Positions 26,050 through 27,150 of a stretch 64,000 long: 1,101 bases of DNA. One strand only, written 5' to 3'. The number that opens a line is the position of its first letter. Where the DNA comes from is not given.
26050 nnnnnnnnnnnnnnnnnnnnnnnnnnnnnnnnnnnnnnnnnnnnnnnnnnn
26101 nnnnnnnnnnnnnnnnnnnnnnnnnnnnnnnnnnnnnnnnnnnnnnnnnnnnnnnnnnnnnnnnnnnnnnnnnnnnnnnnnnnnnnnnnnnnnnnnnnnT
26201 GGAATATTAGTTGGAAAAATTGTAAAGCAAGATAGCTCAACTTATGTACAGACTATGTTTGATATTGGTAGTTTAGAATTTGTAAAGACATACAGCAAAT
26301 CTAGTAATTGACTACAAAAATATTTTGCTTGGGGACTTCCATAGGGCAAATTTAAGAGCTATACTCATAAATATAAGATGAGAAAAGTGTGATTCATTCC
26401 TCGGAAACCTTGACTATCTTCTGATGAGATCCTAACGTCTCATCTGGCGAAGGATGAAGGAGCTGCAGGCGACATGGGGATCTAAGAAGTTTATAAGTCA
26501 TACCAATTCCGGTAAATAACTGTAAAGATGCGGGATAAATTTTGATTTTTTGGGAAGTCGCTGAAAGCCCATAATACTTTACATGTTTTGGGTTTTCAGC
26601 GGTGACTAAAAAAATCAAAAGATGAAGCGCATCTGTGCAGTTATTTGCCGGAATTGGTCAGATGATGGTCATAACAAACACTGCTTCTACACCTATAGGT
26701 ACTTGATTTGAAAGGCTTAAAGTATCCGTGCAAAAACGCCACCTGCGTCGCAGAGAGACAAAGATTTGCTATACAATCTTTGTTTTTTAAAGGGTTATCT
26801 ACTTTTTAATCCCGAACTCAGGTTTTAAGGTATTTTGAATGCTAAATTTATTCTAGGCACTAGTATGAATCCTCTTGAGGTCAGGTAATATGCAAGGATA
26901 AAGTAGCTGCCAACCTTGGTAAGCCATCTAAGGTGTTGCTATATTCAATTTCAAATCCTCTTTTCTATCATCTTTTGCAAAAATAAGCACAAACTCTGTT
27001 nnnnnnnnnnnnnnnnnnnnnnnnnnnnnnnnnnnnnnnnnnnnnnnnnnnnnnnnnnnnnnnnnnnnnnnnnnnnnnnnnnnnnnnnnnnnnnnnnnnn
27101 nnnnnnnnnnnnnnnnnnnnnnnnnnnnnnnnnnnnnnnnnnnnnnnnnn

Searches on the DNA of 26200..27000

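Call 18: search_rna_families(source=window, start=26200, end=27000, threshold=evalue, max_evalue=10)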
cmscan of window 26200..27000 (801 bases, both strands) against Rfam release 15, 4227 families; matches with E-value up to 10: 10.
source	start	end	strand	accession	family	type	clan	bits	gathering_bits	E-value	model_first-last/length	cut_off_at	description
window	26506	26652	-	RF03601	MIR7993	Gene; miRNA;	-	36.6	100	5.8e-05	1-138/138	no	MIR7993 microRNA precursor family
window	26502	26658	+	RF04262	MIR1319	Gene; miRNA;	-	29.1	116.6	0.0042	1-119/119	no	MIR1319 microRNA precursor family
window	26503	26657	+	RF04207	MIR5048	Gene; miRNA;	-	28.1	160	0.00022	1-356/356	no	MIR5048 microRNA precursor family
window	26802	26840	-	RF01359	CRISPR-DR46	Gene; CRISPR;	-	20.1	50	2.5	1-38/38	no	CRISPR RNA direct repeat element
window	26529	26631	+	RF00717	mir-315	Gene; miRNA;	-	19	63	2.3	1-83/83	no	mir-315 microRNA precursor family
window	26528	26632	-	RF04111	MIR6274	Gene; miRNA;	-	17.8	80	2.6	1-107/107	no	MIR6274 microRNA precursor family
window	26529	26631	-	RF00717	mir-315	Gene; miRNA;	-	17.6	63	5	1-83/83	no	mir-315 microRNA precursor family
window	26558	26601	+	RF03648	mir-9413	Gene; miRNA;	-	16.4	100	4.1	1-68/68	no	mir-9413 microRNA precursor family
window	26545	26625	+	RF01163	snoR64a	Gene; snRNA; snoRNA; CD-box;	-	15.7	45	9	1-77/77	no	Small nucleolar RNA snoR64a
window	26664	26763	-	RF02171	RFPL3-AS1_1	Gene; lncRNA;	-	10.7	70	7.8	1-88/88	no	RFPL3 antisense RNA 1 conserved region 1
